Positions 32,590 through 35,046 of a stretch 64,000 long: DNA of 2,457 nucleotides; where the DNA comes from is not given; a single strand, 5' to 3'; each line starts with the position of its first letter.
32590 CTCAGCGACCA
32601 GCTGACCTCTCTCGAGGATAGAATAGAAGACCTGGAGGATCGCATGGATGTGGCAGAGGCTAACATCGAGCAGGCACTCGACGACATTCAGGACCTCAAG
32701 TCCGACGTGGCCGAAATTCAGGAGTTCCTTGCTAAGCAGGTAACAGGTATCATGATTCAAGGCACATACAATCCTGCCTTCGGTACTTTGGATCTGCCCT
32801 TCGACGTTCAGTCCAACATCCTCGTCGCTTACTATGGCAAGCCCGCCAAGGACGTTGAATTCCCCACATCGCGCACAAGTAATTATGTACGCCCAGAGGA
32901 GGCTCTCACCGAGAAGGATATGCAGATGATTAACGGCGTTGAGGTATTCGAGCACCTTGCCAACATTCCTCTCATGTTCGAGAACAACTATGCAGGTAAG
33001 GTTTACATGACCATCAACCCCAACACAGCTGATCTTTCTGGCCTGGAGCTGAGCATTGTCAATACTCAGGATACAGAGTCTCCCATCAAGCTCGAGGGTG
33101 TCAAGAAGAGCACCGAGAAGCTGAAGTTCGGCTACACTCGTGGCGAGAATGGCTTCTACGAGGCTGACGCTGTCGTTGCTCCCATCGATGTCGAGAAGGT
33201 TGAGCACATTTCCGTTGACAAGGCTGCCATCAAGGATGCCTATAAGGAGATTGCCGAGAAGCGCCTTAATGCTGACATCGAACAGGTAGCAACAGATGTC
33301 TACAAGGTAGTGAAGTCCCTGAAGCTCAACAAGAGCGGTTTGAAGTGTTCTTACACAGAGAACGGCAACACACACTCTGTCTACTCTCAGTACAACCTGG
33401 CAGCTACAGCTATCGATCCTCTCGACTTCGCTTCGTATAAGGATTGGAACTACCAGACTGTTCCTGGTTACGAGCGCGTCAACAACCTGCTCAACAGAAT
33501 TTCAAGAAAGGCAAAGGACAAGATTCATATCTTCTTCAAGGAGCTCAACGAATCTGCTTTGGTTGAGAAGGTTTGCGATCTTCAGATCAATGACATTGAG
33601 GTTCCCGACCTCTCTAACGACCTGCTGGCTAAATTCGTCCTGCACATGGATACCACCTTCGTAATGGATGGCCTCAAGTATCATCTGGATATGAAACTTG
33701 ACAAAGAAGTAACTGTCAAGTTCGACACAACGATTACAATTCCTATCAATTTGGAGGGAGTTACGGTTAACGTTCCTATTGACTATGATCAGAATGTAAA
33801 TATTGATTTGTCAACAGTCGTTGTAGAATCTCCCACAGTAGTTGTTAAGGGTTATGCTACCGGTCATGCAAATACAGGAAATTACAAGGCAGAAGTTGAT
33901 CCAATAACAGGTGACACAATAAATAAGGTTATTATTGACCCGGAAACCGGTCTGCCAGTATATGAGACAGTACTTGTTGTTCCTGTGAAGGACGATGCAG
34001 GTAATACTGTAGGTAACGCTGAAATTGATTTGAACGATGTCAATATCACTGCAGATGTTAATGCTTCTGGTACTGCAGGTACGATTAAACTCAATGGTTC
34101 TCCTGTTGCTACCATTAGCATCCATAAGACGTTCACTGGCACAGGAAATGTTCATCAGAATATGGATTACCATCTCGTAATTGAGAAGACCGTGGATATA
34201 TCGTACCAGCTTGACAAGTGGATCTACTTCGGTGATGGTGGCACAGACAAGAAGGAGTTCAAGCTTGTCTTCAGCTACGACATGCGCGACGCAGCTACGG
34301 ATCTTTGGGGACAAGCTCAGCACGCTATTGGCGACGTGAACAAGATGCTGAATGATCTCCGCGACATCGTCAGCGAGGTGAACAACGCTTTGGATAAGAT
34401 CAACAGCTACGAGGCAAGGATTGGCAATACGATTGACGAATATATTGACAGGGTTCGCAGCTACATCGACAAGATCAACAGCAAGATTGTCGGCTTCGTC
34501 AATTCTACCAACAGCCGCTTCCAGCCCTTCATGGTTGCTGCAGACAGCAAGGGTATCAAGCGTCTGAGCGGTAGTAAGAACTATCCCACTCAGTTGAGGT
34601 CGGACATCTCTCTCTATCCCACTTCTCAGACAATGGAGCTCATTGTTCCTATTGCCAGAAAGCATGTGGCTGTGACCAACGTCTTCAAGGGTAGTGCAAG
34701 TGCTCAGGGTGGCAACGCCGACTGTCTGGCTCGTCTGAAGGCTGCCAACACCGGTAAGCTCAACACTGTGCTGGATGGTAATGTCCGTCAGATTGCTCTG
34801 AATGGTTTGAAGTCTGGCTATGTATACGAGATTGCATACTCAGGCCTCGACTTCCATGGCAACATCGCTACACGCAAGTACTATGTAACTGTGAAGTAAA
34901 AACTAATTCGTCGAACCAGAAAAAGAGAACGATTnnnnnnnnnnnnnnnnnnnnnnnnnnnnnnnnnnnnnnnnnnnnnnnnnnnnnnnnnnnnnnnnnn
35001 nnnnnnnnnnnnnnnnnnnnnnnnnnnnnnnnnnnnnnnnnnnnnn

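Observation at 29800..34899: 1,699-aa coiled-coil lipoprotein with recurring CxCD motifs and no domain I can name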

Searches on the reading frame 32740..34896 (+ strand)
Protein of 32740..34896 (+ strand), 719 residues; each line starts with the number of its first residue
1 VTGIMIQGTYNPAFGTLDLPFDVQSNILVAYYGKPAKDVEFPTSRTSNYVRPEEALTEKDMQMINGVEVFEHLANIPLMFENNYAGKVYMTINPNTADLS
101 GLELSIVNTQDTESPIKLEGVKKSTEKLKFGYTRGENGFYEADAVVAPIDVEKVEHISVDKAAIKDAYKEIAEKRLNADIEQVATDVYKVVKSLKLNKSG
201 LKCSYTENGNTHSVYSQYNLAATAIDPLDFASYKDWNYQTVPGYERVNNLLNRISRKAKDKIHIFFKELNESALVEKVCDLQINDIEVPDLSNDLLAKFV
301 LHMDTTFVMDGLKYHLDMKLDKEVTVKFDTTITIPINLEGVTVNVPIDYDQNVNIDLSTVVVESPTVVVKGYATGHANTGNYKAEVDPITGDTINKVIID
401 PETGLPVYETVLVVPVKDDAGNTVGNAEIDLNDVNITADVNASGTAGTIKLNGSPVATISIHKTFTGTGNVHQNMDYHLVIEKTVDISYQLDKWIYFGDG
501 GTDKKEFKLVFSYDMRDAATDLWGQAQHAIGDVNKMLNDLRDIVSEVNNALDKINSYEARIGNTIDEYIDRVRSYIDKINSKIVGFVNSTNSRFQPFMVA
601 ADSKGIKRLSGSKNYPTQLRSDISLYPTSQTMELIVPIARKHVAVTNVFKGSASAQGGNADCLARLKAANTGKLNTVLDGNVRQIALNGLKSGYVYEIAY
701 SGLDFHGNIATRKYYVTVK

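Call 5: find_homologous_proteins(query=window:32740-34896:+, max_evalue=0.001)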
Query window:32740-34896:+ (719 aa): 183 proteins with E <= 0.001 among 8000 candidates; the best 120 are listed.
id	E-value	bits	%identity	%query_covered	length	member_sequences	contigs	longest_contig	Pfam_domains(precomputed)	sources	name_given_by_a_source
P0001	0.0e+0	1580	98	100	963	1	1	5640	-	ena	-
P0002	0.0e+0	1519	95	100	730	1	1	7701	-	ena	-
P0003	0.0e+0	1076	74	91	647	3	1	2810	-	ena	-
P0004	3.9e-234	798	55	98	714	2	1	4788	-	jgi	jgi:hypothetical protein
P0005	2.7e-229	782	53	100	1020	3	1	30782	-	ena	-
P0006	4.5e-222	758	51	100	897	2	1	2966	-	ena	-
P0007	2.1e-217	742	49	100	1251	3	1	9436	PF04513.18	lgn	-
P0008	1.1e-211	723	50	100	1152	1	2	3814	PF08702.16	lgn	-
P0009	1.4e-211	723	50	100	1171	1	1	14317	PF25994.1,PF04108.18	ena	-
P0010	1.3e-207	710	49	100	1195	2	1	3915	-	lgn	-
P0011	1.8e-207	710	49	100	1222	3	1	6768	-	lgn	-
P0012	1.8e-193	663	49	100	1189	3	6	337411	PF08702.16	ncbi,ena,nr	ncbi:MAG: hypothetical protein J6W52_04875 [Bacteroidaceae bacterium]|nr:hypothetical protein [Bacte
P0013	5.8e-192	658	49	100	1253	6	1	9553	-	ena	-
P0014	2.1e-190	653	48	100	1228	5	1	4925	-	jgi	jgi:methyl-accepting chemotaxis protein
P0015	5.5e-190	652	48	100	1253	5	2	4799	-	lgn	-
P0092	3.8e-113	398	43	40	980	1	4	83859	-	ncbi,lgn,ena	-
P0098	2.4e-97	346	37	50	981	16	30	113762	PF10046.15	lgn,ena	-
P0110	9.6e-88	314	37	40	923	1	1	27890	-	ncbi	-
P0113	4.2e-81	292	46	27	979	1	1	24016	PF04513.18,PF06818.21,PF16043.12,PF04108.18,PF05531.18,PF10473.15,PF12795.13,PF05823.18,PF05377.18,PF15905.11,PF02996.23,PF10805.15,PF23991.2,PF19220.7,PF07889.18,PF06160.18,PF24161.2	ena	-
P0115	7.9e-77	278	32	47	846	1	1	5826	PF01442.24,PF19220.7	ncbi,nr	ncbi:MAG: hypothetical protein J6Q26_08375 [Bacteroidales bacterium]|nr:hypothetical protein [Bacter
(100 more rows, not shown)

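Call 6: search_solved_structures(query=window:32740-34896:+, max_evalue=1)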
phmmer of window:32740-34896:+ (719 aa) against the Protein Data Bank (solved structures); distinct sequences matched with E-value up to 1: 1.
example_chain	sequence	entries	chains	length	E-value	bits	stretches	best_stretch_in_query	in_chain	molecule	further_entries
9w5z_A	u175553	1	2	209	0.093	14.7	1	129-201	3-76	Streptococcal hemoprotein receptor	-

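Call 9: find_related_loci(query=window:32740-34896:+, collection=genome_contigs, flank=10000)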
Query window:32740-34896:+ (719 aa) in genome_contigs; peptide patterns used: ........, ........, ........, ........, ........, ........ (x = any residue, [..] = any of these).
33 stretches matched a pattern; 4 encode a relative of the query (tblastn E <= 1e-3); 4 distinct loci.
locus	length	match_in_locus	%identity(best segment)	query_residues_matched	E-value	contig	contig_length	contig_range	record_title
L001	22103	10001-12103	73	1-719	0e+0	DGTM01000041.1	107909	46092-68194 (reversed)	MAG TPA_asm: Prevotellaceae bacterium UBA4336 UBA4336_contig_1327, whole genome shotgun sequence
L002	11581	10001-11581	66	1-579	0e+0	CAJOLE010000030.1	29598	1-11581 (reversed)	uncultured Prevotella sp. isolate Reindeer_1_mag_250 genome assembly, contig: scaffold_2022, whole genome shotgun sequen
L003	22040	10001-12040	48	1-718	0e+0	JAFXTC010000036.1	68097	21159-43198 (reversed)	MAG: Bacteroidaceae bacterium isolate RGIG6721 Sheep_Rumen-2__c603310, whole genome shotgun sequence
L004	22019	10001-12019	49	1-719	0e+0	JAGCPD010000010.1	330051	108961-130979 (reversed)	MAG: Bacteroidaceae bacterium isolate RGIG9995 Yak_Reticulum-4__c53, whole genome shotgun sequence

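Call 19: search_protein_families(library=pfam, proteins=[window:32740-34896:+, L003:13324-16203:+, L003:16226-17266:+], max_evalue=10)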
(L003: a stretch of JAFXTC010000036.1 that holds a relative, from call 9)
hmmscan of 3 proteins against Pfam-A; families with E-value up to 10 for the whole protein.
window:32740-34896:+ (719 aa): 7 families
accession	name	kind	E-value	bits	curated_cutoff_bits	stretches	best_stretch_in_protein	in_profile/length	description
PF17072.10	Spike_torovirin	-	0.0022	16.5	35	1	513-595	862-944/1272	Torovirinae spike glycoprotein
PF05478.16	Prominin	-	0.016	13.7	34.3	1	426-595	579-723/799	Prominin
PF23854.1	DUF7217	-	0.029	14.5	29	1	527-583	136-189/238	Domain of unknown function (DUF7217)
PF04513.17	Baculo_PEP_C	-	0.036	14.5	38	1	545-595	16-66/140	Baculovirus polyhedron envelope protein, PEP, C terminus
PF11945.13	WASH_WAHD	-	0.036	13.9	24.2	1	326-366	232-271/292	WAHD domain of WASH complex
PF13379.11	NMT1_2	-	0.093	13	24.7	1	182-251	106-169/252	NMT1-like family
PF07464.16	ApoLp-III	-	0.19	12.3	36.3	1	540-589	20-73/146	Apolipophorin-III precursor (apoLp-III)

L003:13324-16203:+ (959 aa): 8 families
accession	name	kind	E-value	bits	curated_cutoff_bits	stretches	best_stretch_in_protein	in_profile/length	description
PF09479.16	Flg_new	-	1.2e-50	170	27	8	352-390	1-39/65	Listeria-Bacteroides repeat domain (List_Bact_rpt)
PF18998.6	Flg_new_2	-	1.9e-24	85.9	23.6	8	356-411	7-60/73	Divergent InlB B-repeat domain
PF18655.7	SHIRT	-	1.8e-08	35.3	22.4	0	364-408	35-80/82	SHIRT domain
PF16561.11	AMPK1_CBM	-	0.00017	22.2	26.8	1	506-551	19-65/85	Glycogen recognition site of AMP-activated protein kinase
PF07853.16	DUF1648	-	0.0073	16.4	28.7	0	755-769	9-23/49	Domain of unknown function (DUF1648)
PF18693.7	TRAM_2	-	0.17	12.5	27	1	334-375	4-47/63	TRAM domain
PF21817.3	CapR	-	0.35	11.5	24.2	0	750-761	11-21/67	CapR homology domain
PF20622.4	Big_15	-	2.9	8.2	27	1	709-740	11-42/82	Bacterial Ig domain (Big_16)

L003:16226-17266:+ (346 aa): 0 families

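Call 20: search_protein_families(library=ncbifam, proteins=[window:32740-34896:+, L003:13324-16203:+, L003:16226-17266:+], max_evalue=10)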
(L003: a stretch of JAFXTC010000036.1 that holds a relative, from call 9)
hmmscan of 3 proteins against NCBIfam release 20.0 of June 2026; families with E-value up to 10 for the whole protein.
window:32740-34896:+ (719 aa): 1 family
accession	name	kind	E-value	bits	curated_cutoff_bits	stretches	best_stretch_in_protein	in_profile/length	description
NF047515.1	SpiroCoCo_C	equivalog_domain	0.077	12.1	125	1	527-588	58-118/313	SpiroCoCo family coiled-coil protein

L003:13324-16203:+ (959 aa): 3 families
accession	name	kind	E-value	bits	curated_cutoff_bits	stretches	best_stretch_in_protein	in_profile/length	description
NF033188.1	internalin_H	exception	1.7e-38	132.6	1050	8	351-450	344-453/548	InlH/InlC2 family class 1 internalin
NF033189.1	internalin_A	exception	7.8e-32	110.5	1600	5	516-652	550-704/799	class 1 internalin InlA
TIGR02543.1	List_Bact_rpt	repeat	2.5e-26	91.8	20.95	7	750-775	1-27/44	TIGR02543 family repeat protein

L003:16226-17266:+ (346 aa): 0 families

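Call 27: predict_structure(alignment_id=A1)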
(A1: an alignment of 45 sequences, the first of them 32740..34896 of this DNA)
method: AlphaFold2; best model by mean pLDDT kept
length: 719 residues; sequences in the alignment: 45
mean_pLDDT: 64.2   pTM: 0.52
mean pLDDT of the five models: 64.2, 63.4, 60.8, 60.4, 58.1
residues with pLDDT >= 90: 109; 70-90: 199; 50-70: 157; < 50: 254
segments of 3 or more residues with pLDDT < 50: 130-134, 176-184, 186-192, 272-310, 314-335, 340-360, 370-402, 433-470, 475-491, 508-515, 517-551
pLDDT, mean of each block of 10 residues (from residue 1): 84 67 71 85 81 85 86 73 86 74 83 89 72 58 88 74 59 47 48 68 84 87 85 75 56 51 50 45 31 46 40 47 46 47 41 42 53 33 33 39 50 59 61 38 32 36 45 46 45 59 55 45 40 35 44 54 58 64 73 88 89 90 89 81 95 94 94 90 89 94 91 91
secondary structure, 60 per line:
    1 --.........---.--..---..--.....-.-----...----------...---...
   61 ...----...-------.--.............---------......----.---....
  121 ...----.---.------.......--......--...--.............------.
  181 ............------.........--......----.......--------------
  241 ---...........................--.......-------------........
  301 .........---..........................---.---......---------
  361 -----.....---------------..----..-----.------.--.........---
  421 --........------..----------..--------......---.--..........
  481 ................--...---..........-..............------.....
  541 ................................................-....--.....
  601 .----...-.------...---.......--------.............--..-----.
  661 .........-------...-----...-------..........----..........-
elements in order (helices of 4 or more, strands of 3 or more residues): E3-11 E27-31 E39-41 H58-63 E68-70 E84-93 E103-108 E117-123 E139-145 H148-153 E156-158 H161-173 H180-192 E199-207 E210-215 E220-226 H244-270 H273-279 H293-299 E300-309 E313-338 E346-351 E366-370 E409-417 E423-430 E459-464 E471-496 E505-514 H516-529 H536-588 H590-593 E596-601 E606-608 E617-619 E623-629 E638-650 H660-669 E677-679 E685-687 E695-704 E709-718
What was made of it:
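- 32740..33669 (+): Conserved proximal head, residues 981-1290. It begins at the invariant junction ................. and is a beta-sandwich plus helices. AF2 pLDDT is about 70-89 over head residues 1-250 (call 27).
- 34285..34518 (+): Helical segment of the head, residues about 1496-1573, including a 53-residue helix. Call 27 (head helices 516-529 and 536-588).
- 34525..34896 (+): Conserved C-terminal beta-sandwich, residues about 1576-1699. pLDDT is about 88-95 (call 27).
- On Trimeric autotransporter adhesins (type Vc): The C-terminus models as a soluble beta-sandwich (call 27).
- About 35% of the head model (254 of 719 residues) has pLDDT below 50 (call 27).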

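Call 29: fold_search(model_id=the predicted structure, library=pdb)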
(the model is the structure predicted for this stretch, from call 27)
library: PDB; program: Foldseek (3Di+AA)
matches with E <= 10: 964; with E <= 0.001: 1
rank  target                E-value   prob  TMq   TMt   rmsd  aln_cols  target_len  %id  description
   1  2jll                  4.1e-04  0.63  0.10  0.17  38.2       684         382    7  Crystal structure of NCAM2 IgIV-FN3II (released 2009-11-17)
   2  2v5y                  2.5e-02  0.16  0.10  0.12  48.2       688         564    8  Crystal structure of the receptor protein tyrosine phosphatase mu ectodomain (released 2007-09-11)
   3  2edb_MODEL_1_A        3.9e-02  0.92  0.09  0.44   5.2       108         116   12  Solution structure of the fourth fibronectin type III domain of human Netrin receptor DCC (released 2008-03-04)
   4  21dh_A                4.1e-02  0.75  0.11  0.16  10.9       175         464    9  Crystal structure of MBP-fused Monobody P' in complex with HPPU (released 2026-03-18)
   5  9p26                  5.7e-02  0.63  0.11  0.17  10.0       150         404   14  Crystal structure of GH158(Pro) at 1.40 angstrom resolution (released 2026-03-11)
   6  9p25                  6.0e-02  0.77  0.11  0.19   8.6       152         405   14  Crystal structure of GH158(Pro) at 0.89 angstrom resolution (released 2026-03-11)
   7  4hbq_A                6.0e-02  0.30  0.09  0.27  24.9       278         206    9  Crystal structure of a loop deleted mutant of Human MAdCAM-1 D1D2 (released 2013-01-23)
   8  1x5i_MODEL_1_A        7.1e-02  0.94  0.10  0.45   4.8       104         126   12  The solution structure of the fourth fibronectin type III domain of human Neogenin (released 2005-11-15)
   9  2oxh_D                7.1e-02  0.93  0.09  0.48   4.3       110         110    6  The SOXYZ Complex of Paracoccus Pantotrophus (released 2007-05-22)
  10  1wfo_MODEL_1_A        7.1e-02  0.87  0.09  0.41   5.7       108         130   15  The eighth FN3 domain of human sidekick-2 (released 2005-06-07)
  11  6qz9_0A               7.1e-02  0.10  0.06  0.11  47.5       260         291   11  The cryo-EM structure of the collar complex and tail axis in bacteriophage phi29 (released 2019-06-12)
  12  7wqp_R                7.4e-02  0.80  0.10  0.55   5.8       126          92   13  Adeno-associated virus serotype PHP.eB in complex with AAVR (released 2022-06-15)
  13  1oww_MODEL_1_A        7.9e-02  0.91  0.09  0.58   5.0       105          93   11  Solution structure of the first type III module of human fibronectin determined by 1H, 15N NMR spectroscopy (released 2003-10-07)
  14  2vkx_E                8.3e-02  0.54  0.09  0.28  18.8       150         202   11  Human NCAM, FN3 domains 1 and 2, M610R mutant (released 2008-02-26)
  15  5a2f                  9.3e-02  0.20  0.09  0.23  21.4       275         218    7  Two membrane distal IgSF domains of CD166 (released 2015-07-22)
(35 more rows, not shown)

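Call 31: fold_search(model_id=the predicted structure, library=viral)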
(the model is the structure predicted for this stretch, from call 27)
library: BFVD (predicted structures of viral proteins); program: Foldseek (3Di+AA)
matches with E <= 10: 395; with E <= 0.001: 0
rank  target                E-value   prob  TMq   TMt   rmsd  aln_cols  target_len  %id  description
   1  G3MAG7                2.7e-03  0.10  0.08  0.06  43.8       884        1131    7  Gp426 [Bacillus phage G]
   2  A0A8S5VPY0            7.1e-03  0.89  0.10  0.11  18.1       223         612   11  (no name in the UniProt tables at hand)
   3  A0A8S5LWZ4            7.4e-03  0.82  0.09  0.20  15.7       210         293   10  Uncharacterized protein [Myoviridae sp. ctZgq1]
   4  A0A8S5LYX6            1.4e-02  0.16  0.08  0.05  29.5       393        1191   11  Uncharacterized protein (Fragment) [Siphoviridae sp. ct9Y44]
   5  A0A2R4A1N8            2.0e-02  0.18  0.09  0.09  32.4       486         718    8  (no name in the UniProt tables at hand)
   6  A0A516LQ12            3.2e-02  0.09  0.05  0.05  37.4       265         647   12  (no name in the UniProt tables at hand)
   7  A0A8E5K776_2          3.2e-02  0.08  0.11  0.09  33.4       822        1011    8  (no name in the UniProt tables at hand)
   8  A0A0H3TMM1            3.4e-02  0.06  0.03  0.04  41.3       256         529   11  (no name in the UniProt tables at hand)
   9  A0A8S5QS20            3.8e-02  0.72  0.10  0.24  12.6       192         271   14  Tencon, FN3-like domain, alternative scaffold.71A [Myoviridae sp. ctgXL3]
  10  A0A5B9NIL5            3.8e-02  0.08  0.09  0.07  36.2       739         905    9  Putative tail protein [Bacillus phage vB_BspS_SplendidRed]
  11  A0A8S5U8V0            4.0e-02  0.95  0.10  0.10   5.5       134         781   14  Translation initiation factor-like protein [Siphoviridae sp. ctnMR5]
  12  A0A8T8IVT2            5.0e-02  0.69  0.10  0.28   8.3       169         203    6  (no name in the UniProt tables at hand)
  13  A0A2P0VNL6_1          5.0e-02  0.06  0.09  0.07  54.4       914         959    8  Fibronectin type III domain-containing protein [Tetraselmis virus 1]
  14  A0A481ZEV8            5.9e-02  0.08  0.06  0.05  29.2       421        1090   11  Putative Ig domain protein [Pithovirus LCPAC404]
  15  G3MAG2                6.9e-02  0.06  0.06  0.10  34.3       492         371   10  Gp421 [Bacillus phage G]
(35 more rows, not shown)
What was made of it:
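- Weak BFVD matches to tail proteins appeared (call 31). All BFVD matches have E > 1e-3 and TM-scores of about 0.1 (call 31).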

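Call 57: search_protein_representatives(protein=window:32740-34896:+)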
Query: 719 residues. Proteins with E-value up to 0.001 (for the whole library): 905; up to 1e-10: 817; up to 1e-30: 592. The best 150 are listed.
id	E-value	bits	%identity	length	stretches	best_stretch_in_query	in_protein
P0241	0.0e+00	1018.2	76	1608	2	1-374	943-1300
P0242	1.9e-260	882.9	60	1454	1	1-718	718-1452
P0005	8.7e-230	781.6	57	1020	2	1-499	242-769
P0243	2.6e-229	780.0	54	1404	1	1-719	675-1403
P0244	7.4e-229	778.5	58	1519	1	1-718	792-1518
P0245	8.0e-217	738.7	58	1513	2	407-718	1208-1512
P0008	3.4e-212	723.4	52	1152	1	1-719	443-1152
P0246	5.0e-211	719.6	52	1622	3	1-498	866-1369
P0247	1.7e-205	701.3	50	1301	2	1-502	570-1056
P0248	4.1e-202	690.1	52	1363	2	1-339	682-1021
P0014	6.7e-191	653.0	53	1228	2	1-374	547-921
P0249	1.4e-186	638.8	50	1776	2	1-504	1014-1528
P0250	1.4e-186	638.8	48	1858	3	1-489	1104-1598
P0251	7.2e-180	616.6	44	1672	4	1-384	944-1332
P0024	2.6e-172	591.6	51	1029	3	1-395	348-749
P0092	1.2e-113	397.7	45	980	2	1-289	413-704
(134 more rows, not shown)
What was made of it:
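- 33673..34263 (+): Hypervariable, lower-GC head segment, residues 1292-1488. The monomer model predicts very long beta strands of low confidence. Most family matches split into two stretches around it (call 57).
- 905 representatives at 50% identity match it (call 57).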

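Call 63: find_encoding_contigs(protein=P0098, flank=8000, max_places=2)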
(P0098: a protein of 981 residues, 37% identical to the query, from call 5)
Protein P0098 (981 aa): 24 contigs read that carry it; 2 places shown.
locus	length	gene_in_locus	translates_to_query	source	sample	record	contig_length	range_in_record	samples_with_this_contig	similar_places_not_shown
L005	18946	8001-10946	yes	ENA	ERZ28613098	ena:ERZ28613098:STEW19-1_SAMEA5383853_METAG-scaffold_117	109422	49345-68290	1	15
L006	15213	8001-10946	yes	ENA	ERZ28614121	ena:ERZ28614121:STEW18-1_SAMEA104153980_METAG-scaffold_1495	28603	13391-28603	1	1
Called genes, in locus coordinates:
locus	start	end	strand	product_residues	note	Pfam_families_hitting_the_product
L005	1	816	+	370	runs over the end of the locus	PF07470:Glyco_hydro_88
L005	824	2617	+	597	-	PF01343:Peptidase_S49, PF00574:CLP_protease (weak), PF01972:SDH_protease (weak), PF25145:NfeD1b_N (faint), PF01343:Peptidase_S49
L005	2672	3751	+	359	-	PF02606:LpxK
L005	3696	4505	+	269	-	PF01048:PNP_UDP_1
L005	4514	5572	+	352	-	PF00586:AIRS, PF02769:AIRS_C (weak)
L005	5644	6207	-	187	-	PF01467:CTP_transf_like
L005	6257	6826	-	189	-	PF00625:Guanylate_kin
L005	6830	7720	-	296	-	PF03755:YicC-like_N, PF08340:YicC-like_C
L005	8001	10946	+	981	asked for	PF10046:BLOC1_2 (faint)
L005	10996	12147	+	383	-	PF13505:OMP_b-brl (weak), PF00691:OmpA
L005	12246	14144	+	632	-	PF09479:Flg_new, PF18998:Flg_new_2 (faint), PF09479:Flg_new (weak)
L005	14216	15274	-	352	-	-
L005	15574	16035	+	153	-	PF00572:Ribosomal_L13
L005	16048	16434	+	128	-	PF00380:Ribosomal_S9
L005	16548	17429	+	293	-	-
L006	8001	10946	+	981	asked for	PF10046:BLOC1_2 (faint)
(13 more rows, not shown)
